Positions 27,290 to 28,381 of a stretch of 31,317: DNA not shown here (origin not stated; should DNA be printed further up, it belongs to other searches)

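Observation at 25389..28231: DUF262 / short ABC-like ATPase / HNH three-gene operon: candidate undescribed anti-phage system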

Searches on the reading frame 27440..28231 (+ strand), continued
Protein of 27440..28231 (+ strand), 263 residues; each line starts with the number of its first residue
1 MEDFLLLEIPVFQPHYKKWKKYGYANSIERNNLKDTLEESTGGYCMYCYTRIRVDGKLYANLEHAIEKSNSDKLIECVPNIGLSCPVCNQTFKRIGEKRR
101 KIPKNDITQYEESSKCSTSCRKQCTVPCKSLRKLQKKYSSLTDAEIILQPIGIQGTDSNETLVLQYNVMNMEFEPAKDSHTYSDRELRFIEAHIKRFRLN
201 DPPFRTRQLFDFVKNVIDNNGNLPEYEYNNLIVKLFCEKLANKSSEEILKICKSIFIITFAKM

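Call 48: search_protein_families(library=padloc, max_evalue=0.00001, proteins=[L048:4919-6049:+, L048:6018-6968:+, L048:6980-7789:+, L044:4848-6065:+, L044:6025-6987:+, L044:6995-7777:+])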
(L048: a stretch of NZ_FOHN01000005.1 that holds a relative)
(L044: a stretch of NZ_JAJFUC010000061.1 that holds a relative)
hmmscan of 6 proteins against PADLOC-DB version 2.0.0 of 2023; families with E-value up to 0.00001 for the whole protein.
L048:4919-6049:+ (377 aa): 10 families
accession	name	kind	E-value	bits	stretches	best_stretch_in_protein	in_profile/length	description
PDLC03877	NsnA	-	5.3e-43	145.7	1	12-374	34-380/385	-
PDLC04027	PD-T4-2_A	-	6.1e-27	92.6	1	40-329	50-309/363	-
PDLC03418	REase_II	-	6.2e-12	43.3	1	12-108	9-97/372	Type II restriction enzyme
PDLC04151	HEC-05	-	3.4e-10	37.3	1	18-79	15-76/600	-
PDLC04150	HEC-05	-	2.1e-09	34.8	1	25-79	4-58/583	-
PDLC04157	HEC-06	-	4.7e-08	30.1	1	27-113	7-102/558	-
PDLC04155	HEC-06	-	4e-07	26.9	1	39-99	17-84/562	-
PDLC04154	HEC-06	-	6.7e-07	26.3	1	31-100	14-87/569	-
PDLC02695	Orf5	-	4.1e-06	23.4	0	41-62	18-39/601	Orf5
PDLC02785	SspE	-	5.3e-06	22.9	0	41-70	19-48/785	SspE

L048:6018-6968:+ (317 aa): 53 families (the best 25 are shown)
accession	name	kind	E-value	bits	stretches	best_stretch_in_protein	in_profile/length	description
PDLC03878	NsnB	-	4.1e-18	64.2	1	76-230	148-288/345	-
PDLC00290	PtuA1|PtuA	-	4.3e-17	60.6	1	109-248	200-339/414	AAA ATPase domain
PDLC00268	PtuA1|PtuA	-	5e-17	60.4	1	107-303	189-385/411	AAA ATPase domain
PDLC00267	PtuA1|PtuA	-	1.6e-15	55.2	1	118-235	212-342/438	AAA ATPase domain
PDLC00279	PtuA1|PtuA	-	5.3e-15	53.5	1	152-235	234-324/416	AAA ATPase domain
PDLC00271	PtuA1|PtuA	-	1.9e-14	52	1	182-242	282-343/421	AAA ATPase domain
PDLC00297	PtuA1|PtuA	-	3.5e-14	51.1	1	152-271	121-242/294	AAA ATPase domain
PDLC00278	PtuA1|PtuA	-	3.5e-14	50.9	1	182-239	291-343/436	AAA ATPase domain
PDLC00295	PtuA1|PtuA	-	3.8e-14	50.6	1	140-233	246-345/451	AAA ATPase domain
PDLC02335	AbiLi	-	5.6e-14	49.9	1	25-223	76-242/326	AbiLi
PDLC00304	PtuA1|PtuA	-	6.2e-14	50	1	142-234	246-344/444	AAA ATPase domain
PDLC00276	PtuA1|PtuA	-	6.7e-14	49.9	1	115-243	31-160/239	AAA ATPase domain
PDLC02913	ATPase_I-A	-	7.1e-14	49.8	1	182-247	367-432/508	-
PDLC00301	PtuA1|PtuA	-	7.2e-14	49.6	1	92-234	187-337/429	AAA ATPase domain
PDLC00298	PtuA1|PtuA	-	7.4e-14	49.6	1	151-301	246-398/423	AAA ATPase domain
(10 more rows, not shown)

L048:6980-7789:+ (270 aa): 1 family
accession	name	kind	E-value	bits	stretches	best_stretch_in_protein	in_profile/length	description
PDLC03885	NsnC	-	1.6e-87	291.5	1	3-267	2-253/255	-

L044:4848-6065:+ (406 aa): 12 families
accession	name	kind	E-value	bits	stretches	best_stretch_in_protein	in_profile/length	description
PDLC03877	NsnA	-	5.1e-47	159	1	14-401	22-382/385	-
PDLC04027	PD-T4-2_A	-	8.8e-29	98.7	2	153-333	115-283/363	-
PDLC03418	REase_II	-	2.3e-14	51.3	1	52-136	27-111/372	Type II restriction enzyme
PDLC04150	HEC-05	-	2.6e-13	47.7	1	40-88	4-52/583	-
PDLC04151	HEC-05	-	1.6e-12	45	1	36-87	18-69/600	-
PDLC04154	HEC-06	-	2.7e-10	37.6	1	55-114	21-87/569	-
PDLC04155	HEC-06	-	7.2e-09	32.7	1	45-113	8-84/562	-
PDLC02687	Orf5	-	9.1e-09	32.6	1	56-114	16-81/543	Orf5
PDLC02695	Orf5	-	2.1e-07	27.7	0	55-77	17-39/601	Orf5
PDLC02792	SspE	-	3.2e-07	27.1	0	49-85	16-51/771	SspE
PDLC04709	PDC-M55C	-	4.7e-06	23.5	0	48-92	19-63/554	-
PDLC04157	HEC-06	-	7.1e-06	22.9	0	46-115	11-90/558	-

L044:6025-6987:+ (321 aa): 46 families (the best 25 are shown)
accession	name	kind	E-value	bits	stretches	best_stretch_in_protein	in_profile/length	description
PDLC00268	PtuA1|PtuA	-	9.4e-18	62.8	1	107-261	192-345/411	AAA ATPase domain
PDLC00267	PtuA1|PtuA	-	1.3e-17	62.1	1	148-257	246-361/438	AAA ATPase domain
PDLC00279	PtuA1|PtuA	-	1.4e-16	58.7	1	153-242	232-327/416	AAA ATPase domain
PDLC00278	PtuA1|PtuA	-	2.4e-16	58.1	1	128-298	229-401/436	AAA ATPase domain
PDLC00290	PtuA1|PtuA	-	2.5e-16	58.1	1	107-292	201-364/414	AAA ATPase domain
PDLC00271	PtuA1|PtuA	-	4.7e-16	57.4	1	153-301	244-393/421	AAA ATPase domain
PDLC00305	PtuA1|PtuA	-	8.1e-16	56.3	1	12-242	65-304/392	AAA ATPase domain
PDLC00276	PtuA1|PtuA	-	2e-15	54.8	1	153-288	69-185/239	AAA ATPase domain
PDLC00298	PtuA1|PtuA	-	3.4e-15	54.1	1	153-303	245-397/423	AAA ATPase domain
PDLC03878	NsnB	-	1.7e-14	52.4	2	152-235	213-289/345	-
PDLC00297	PtuA1|PtuA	-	1.7e-14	52.1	1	107-250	75-217/294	AAA ATPase domain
PDLC00277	PtuA1|PtuA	-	2e-14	51.7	1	124-283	222-380/423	AAA ATPase domain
PDLC02913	ATPase_I-A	-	4.3e-14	50.5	1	117-300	296-480/508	-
PDLC00304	PtuA1|PtuA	-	7.2e-14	49.8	1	153-303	254-411/444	AAA ATPase domain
PDLC00284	PtuA1|PtuA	-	2.1e-13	48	1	155-298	359-513/545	AAA ATPase domain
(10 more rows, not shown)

L044:6995-7777:+ (261 aa): 3 families
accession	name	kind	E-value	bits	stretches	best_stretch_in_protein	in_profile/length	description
PDLC03885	NsnC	-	1.2e-84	282.1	1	3-258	2-252/255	-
PDLC00313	PtuB1|PtuB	-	2.1e-09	35.2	1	32-128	40-138/240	Unknown function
PDLC00337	PtuB1|PtuB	-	3.3e-07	28.4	1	26-96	39-106/216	Unknown function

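Call 58: search_dna_similar(query=window:27440-28228:+, collection=plasmids, mode=protein, max_rows=15)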
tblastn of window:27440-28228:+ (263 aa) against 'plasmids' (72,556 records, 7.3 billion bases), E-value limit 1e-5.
No match.

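Call 59: search_dna_similar(query=window:27440-28228:+, collection=phages, mode=protein, max_rows=15)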
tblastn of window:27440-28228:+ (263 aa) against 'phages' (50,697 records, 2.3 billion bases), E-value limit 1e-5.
No match.

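Call 64: search_protein_representatives(alignment_id=A1)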
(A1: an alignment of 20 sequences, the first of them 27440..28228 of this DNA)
Query: 20 sequences, 263 profile positions. Proteins with E-value up to 0.001 (for the whole library): 186; up to 1e-10: 134; up to 1e-30: 46. The best 150 are listed.
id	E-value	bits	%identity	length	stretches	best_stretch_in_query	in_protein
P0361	8.6e-110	382.3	-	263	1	1-261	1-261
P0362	1.2e-103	362.2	-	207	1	1-207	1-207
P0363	2.7e-80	285.6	-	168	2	149-263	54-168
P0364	4.3e-79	281.7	-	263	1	1-258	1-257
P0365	2.3e-78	279.3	-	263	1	4-261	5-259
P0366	3.9e-75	268.7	-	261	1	2-261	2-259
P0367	2.5e-71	256.2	-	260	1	3-260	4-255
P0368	5.2e-71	255.2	-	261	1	2-259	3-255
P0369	1.5e-70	253.7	-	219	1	64-263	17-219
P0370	1.8e-69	250.1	-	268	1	4-258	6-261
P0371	4.3e-68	245.6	-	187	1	74-260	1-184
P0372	1.8e-64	233.8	-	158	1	46-200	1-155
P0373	1.9e-62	227.1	-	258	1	6-259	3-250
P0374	2.8e-62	226.5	-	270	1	5-258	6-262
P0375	1.4e-61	224.3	-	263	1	2-261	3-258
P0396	2.4e-37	144.8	-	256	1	9-257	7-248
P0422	4.5e-24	101.3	-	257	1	7-258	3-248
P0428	1.6e-22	96.2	-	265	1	11-260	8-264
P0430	4.1e-22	94.9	-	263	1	7-255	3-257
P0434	4.1e-20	88.4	-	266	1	12-259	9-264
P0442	1.7e-17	79.8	-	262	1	8-256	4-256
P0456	3.6e-16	75.4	-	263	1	11-256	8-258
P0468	2.0e-14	69.7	-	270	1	5-256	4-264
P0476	1.4e-13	66.9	-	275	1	13-256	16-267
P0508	4.3e-08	48.9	-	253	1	6-250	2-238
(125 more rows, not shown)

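Call 65: search_protein_families(library=padloc, max_evalue=0.001, proteins=[P0396, P0422, P0428, P0430, P0434, P0442, P0456, P0468, P0476, P0508])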
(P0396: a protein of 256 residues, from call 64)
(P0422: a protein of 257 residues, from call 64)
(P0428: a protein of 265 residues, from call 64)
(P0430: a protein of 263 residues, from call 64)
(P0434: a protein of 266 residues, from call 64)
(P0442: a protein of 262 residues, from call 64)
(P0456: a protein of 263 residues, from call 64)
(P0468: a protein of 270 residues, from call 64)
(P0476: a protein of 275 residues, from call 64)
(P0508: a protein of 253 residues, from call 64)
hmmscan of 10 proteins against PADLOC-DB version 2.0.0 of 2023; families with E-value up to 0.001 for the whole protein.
P0396 (256 aa): 4 families
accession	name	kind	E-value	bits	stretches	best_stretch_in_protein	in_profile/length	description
PDLC03885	NsnC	-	1.2e-52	177.2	1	5-247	7-248/255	-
PDLC00313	PtuB1|PtuB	-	3.9e-06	24.5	1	27-105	37-111/240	Unknown function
PDLC00345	PtuB1|PtuB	-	8e-06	23.5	1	29-104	39-113/223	Unknown function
PDLC02924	HNH_I-A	-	0.00045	18.3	0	25-128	27-111/198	-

P0422 (257 aa): 3 families
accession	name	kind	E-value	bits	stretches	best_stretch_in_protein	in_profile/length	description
PDLC03885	NsnC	-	2.6e-78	261.3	1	1-250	5-252/255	-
PDLC00337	PtuB1|PtuB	-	3.3e-07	28.4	1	19-118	36-125/216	Unknown function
PDLC00313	PtuB1|PtuB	-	5.9e-06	23.9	1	23-113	35-116/240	Unknown function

P0428 (265 aa): 9 families
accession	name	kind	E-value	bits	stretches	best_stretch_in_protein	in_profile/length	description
PDLC03885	NsnC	-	7.9e-82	272.8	1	1-263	5-251/255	-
PDLC00313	PtuB1|PtuB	-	4e-06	24.5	1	27-97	40-101/240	Unknown function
PDLC00337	PtuB1|PtuB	-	7.3e-06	24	1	26-98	44-106/216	Unknown function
PDLC00345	PtuB1|PtuB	-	3.5e-05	21.4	1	28-99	41-105/223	Unknown function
PDLC00354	PtuB1|PtuB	-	0.00013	19.7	1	28-104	38-107/204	Unknown function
PDLC00339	PtuB1|PtuB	-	0.0002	19.2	1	28-98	54-128/261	Unknown function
PDLC00973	Cas9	-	0.0003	17.4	1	29-62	595-631/830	CRISPR subtype II RNA-guided endonuclease Cas9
PDLC01256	Cas9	-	0.00064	16.6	1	28-133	501-596/711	"CAS-II-A,CAS-II-B,CAS-II-C; effector__SPE"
PDLC00325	PtuB1|PtuB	-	0.00079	17.1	0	28-100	41-106/213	Unknown function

P0430 (263 aa): 6 families
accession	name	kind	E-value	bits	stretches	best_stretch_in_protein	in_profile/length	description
PDLC03885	NsnC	-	7.9e-64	213.8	1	1-260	5-250/255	-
PDLC00345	PtuB1|PtuB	-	1.3e-09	35.9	1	21-97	34-106/223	Unknown function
PDLC00325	PtuB1|PtuB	-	1.9e-07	28.9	1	22-175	35-181/213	Unknown function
PDLC00354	PtuB1|PtuB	-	8.4e-07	26.8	1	17-102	27-108/204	Unknown function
PDLC00352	PtuB1|PtuB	-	6e-05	20.8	1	21-103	29-107/206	Unknown function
PDLC00313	PtuB1|PtuB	-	0.00012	19.6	1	26-96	39-102/240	Unknown function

P0434 (266 aa): 7 families
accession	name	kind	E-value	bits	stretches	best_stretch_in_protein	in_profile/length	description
PDLC03885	NsnC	-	1.4e-54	183.5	1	3-265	7-252/255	-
PDLC00313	PtuB1|PtuB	-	3.7e-06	24.6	1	27-117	39-122/240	Unknown function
PDLC00345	PtuB1|PtuB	-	2.5e-05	21.9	1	28-102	40-108/223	Unknown function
PDLC00354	PtuB1|PtuB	-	3.2e-05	21.7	1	27-140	36-138/204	Unknown function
PDLC00325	PtuB1|PtuB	-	6.9e-05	20.6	1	27-97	39-106/213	Unknown function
PDLC00314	PtuB1|PtuB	-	0.00028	19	1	9-68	20-72/156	Unknown function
PDLC00352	PtuB1|PtuB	-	0.00046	17.9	1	28-130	35-124/206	Unknown function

P0442 (262 aa): 11 families
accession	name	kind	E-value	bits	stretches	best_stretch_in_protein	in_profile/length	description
PDLC03885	NsnC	-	1.3e-58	196.8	1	1-257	5-249/255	-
PDLC00345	PtuB1|PtuB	-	1.9e-07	28.8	1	25-104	37-109/223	Unknown function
PDLC00337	PtuB1|PtuB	-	6.3e-06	24.2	1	22-103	39-109/216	Unknown function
PDLC00312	PtuB1|PtuB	-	7e-06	23.9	1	27-106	46-117/209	Unknown function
PDLC00352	PtuB1|PtuB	-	2.1e-05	22.3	1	26-101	33-100/206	Unknown function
PDLC00354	PtuB1|PtuB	-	2.1e-05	22.3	1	27-102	36-103/204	Unknown function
PDLC00339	PtuB1|PtuB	-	2.2e-05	22.4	1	18-101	47-129/261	Unknown function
PDLC00325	PtuB1|PtuB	-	2.7e-05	21.9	1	35-102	47-107/213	Unknown function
PDLC00315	PtuB1|PtuB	-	7e-05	20.7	1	34-100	25-80/227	Unknown function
PDLC00353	PtuB1|PtuB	-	0.00028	18.8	1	26-73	37-81/196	Unknown function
PDLC04255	PDC-M01B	-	0.0005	17.8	0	23-105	91-159/285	-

P0456 (263 aa): 7 families
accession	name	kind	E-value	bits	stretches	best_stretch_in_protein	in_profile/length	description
PDLC03885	NsnC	-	1.6e-43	147.3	1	1-258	5-248/255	-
PDLC00313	PtuB1|PtuB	-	1.9e-05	22.2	1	27-100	39-107/240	Unknown function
PDLC00337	PtuB1|PtuB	-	5e-05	21.3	1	14-94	31-105/216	Unknown function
PDLC00315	PtuB1|PtuB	-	9.8e-05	20.2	1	28-126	19-105/227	Unknown function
PDLC00312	PtuB1|PtuB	-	0.00012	19.8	1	25-106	44-122/209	Unknown function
PDLC00314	PtuB1|PtuB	-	0.00019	19.6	1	8-75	15-78/156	Unknown function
PDLC00322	PtuB1|PtuB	-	0.00068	17.5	1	9-68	16-73/215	Unknown function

P0468 (270 aa): 1 family
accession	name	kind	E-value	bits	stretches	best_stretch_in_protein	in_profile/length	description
PDLC03885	NsnC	-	1.2e-41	141.1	1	5-264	6-248/255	-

P0476 (275 aa): 5 families
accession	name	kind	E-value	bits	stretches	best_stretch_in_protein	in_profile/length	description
PDLC03885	NsnC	-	1.4e-46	157.4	1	6-268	5-249/255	-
PDLC00345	PtuB1|PtuB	-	5.4e-08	30.6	1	35-157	41-147/223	Unknown function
PDLC00325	PtuB1|PtuB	-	8.3e-07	26.8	1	43-112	49-110/213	Unknown function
PDLC00312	PtuB1|PtuB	-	1.6e-05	22.7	1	29-123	42-126/209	Unknown function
PDLC00350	PtuB1|PtuB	-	0.00077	17.4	1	31-132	35-125/224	Unknown function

P0508 (253 aa): 1 family
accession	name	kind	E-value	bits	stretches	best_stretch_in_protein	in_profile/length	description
PDLC03885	NsnC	-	3.8e-30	103.5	1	1-244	5-247/255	-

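Call 67: find_related_loci(query=A4, collection=metagenome_contigs, flank=5000)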
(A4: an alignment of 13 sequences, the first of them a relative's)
Query A4 (265 aa) in metagenome_contigs; peptide patterns used: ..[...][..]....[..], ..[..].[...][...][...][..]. (x = any residue, [..] = any of these).
350 stretches matched a pattern; 79 encode a relative of the query (tblastn E <= 1e-3); 79 distinct loci.
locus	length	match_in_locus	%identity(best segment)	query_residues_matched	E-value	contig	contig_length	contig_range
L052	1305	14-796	37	1-265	1e-58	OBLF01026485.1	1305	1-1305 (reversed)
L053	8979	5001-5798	38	1-265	1e-53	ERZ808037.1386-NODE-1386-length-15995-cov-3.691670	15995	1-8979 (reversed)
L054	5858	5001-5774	34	1-263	4e-44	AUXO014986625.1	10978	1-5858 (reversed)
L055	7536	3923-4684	35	1-257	8e-43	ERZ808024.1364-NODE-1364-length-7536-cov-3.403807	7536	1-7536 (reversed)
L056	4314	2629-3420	36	1-265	3e-42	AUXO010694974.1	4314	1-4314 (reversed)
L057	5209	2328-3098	34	5-263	9e-42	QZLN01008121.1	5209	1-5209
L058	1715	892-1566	40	1-242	1e-41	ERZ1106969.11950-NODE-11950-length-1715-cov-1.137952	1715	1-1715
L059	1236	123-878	34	3-257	8e-43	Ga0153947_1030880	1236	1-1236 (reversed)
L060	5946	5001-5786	35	1-263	2e-40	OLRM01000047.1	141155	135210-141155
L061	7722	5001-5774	32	3-264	1e-39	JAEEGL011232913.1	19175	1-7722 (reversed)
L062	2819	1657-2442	34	5-265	1e-39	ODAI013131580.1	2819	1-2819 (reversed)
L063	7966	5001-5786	32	1-263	6e-39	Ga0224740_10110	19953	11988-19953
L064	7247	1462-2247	32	1-263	6e-39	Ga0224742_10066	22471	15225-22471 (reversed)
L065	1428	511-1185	38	3-242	3e-38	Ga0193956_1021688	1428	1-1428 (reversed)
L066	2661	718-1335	37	56-263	2e-36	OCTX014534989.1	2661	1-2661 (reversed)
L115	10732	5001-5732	31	5-242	8e-17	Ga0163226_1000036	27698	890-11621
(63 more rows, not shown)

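Call 69: search_protein_families(library=padloc, max_evalue=1e-8, proteins=[L061:4010-5014:+, L053:4021-4998:+, L115:3995-4978:+, L056:1634-2629:+, L061:2680-4029:+, L115:2683-4020:+])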
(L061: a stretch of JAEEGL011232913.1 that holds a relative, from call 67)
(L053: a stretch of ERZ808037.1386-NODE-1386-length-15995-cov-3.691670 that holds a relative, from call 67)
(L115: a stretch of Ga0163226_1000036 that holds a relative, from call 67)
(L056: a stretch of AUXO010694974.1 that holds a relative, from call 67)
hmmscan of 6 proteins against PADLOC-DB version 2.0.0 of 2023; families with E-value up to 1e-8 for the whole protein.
L061:4010-5014:+ (335 aa): 1 family
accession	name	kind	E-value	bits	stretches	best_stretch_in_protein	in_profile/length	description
PDLC04140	mad8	-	1.6e-11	42.3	1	24-215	24-221/314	mads_8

L053:4021-4998:+ (326 aa): 1 family
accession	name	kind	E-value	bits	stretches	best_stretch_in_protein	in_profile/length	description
PDLC00267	PtuA1|PtuA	-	5.3e-09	33.7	0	153-244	245-346/438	AAA ATPase domain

L115:3995-4978:+ (328 aa): 23 families
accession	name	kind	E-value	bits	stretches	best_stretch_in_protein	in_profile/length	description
PDLC00271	PtuA1|PtuA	-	2.8e-13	48.2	1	191-296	281-384/421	AAA ATPase domain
PDLC02914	ATPase-Toprim_I-B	-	4.3e-13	47.2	1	127-254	146-270/443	-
PDLC02913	ATPase_I-A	-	8.5e-13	46.2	1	191-277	366-450/508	-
PDLC00277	PtuA1|PtuA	-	1.3e-12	45.6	1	189-305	285-397/423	AAA ATPase domain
PDLC00298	PtuA1|PtuA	-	2.2e-12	44.8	1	168-300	249-391/423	AAA ATPase domain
PDLC00284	PtuA1|PtuA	-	2.2e-12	44.6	1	191-294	394-500/545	AAA ATPase domain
PDLC00275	PtuA1|PtuA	-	5.9e-12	43.6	1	190-300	209-317/348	AAA ATPase domain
PDLC00278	PtuA1|PtuA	-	1.1e-11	42.7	1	191-299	290-398/436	AAA ATPase domain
PDLC00305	PtuA1|PtuA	-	3.9e-11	40.9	1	150-259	191-318/392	AAA ATPase domain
PDLC00299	PtuA1|PtuA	-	4.5e-11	40.4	1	191-299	380-490/535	AAA ATPase domain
PDLC00268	PtuA1|PtuA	-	6.8e-11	40.2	0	124-311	192-383/411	AAA ATPase domain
PDLC02335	AbiLi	-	8e-11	39.6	1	14-246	62-254/326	AbiLi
PDLC00290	PtuA1|PtuA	-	9.3e-11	39.7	1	156-247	234-328/414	AAA ATPase domain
PDLC04135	mad3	-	1.3e-10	39.4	0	167-268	264-363/374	mads_3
PDLC00267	PtuA1|PtuA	-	2.6e-10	38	1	191-270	288-366/438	AAA ATPase domain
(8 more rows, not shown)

L056:1634-2629:+ (332 aa): 5 families
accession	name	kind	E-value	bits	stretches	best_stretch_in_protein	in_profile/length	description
PDLC02914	ATPase-Toprim_I-B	-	2.1e-14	51.6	0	168-246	183-259/443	-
PDLC00290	PtuA1|PtuA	-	2.9e-10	38.1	0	167-232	244-310/414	AAA ATPase domain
PDLC04135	mad3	-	2.6e-09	35.1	0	173-235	270-327/374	mads_3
PDLC00279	PtuA1|PtuA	-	2.9e-09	34.6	0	193-302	269-378/416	AAA ATPase domain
PDLC02335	AbiLi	-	7.2e-09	33.1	1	29-245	76-249/326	AbiLi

L061:2680-4029:+ (450 aa): 5 families
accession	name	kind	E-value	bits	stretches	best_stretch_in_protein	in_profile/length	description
PDLC03877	NsnA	-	1.7e-28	97.9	1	20-438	19-374/385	-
PDLC04027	PD-T4-2_A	-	1.7e-16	58.3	1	69-167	53-135/363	-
PDLC04151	HEC-05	-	1.5e-12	45.1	0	53-98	24-69/600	-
PDLC04709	PDC-M55C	-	4.3e-10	36.8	0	57-100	17-60/554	-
PDLC04150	HEC-05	-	8.4e-09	32.8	0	53-99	6-52/583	-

L115:2683-4020:+ (446 aa): 7 families
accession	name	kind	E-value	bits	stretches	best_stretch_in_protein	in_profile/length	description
PDLC03877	NsnA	-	5.3e-36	122.7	1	22-439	23-381/385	-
PDLC04027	PD-T4-2_A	-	5.3e-22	76.4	2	33-164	21-147/363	-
PDLC04151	HEC-05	-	8.2e-13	45.9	1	40-97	21-73/600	-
PDLC03418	REase_II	-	1.2e-10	39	0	66-146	35-113/372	Type II restriction enzyme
PDLC04157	HEC-06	-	7.5e-10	36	1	46-161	5-128/558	-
PDLC02792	SspE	-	2.1e-09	34.3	0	107-185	91-158/771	SspE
PDLC04155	HEC-06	-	7.3e-09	32.6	1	48-160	5-124/562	-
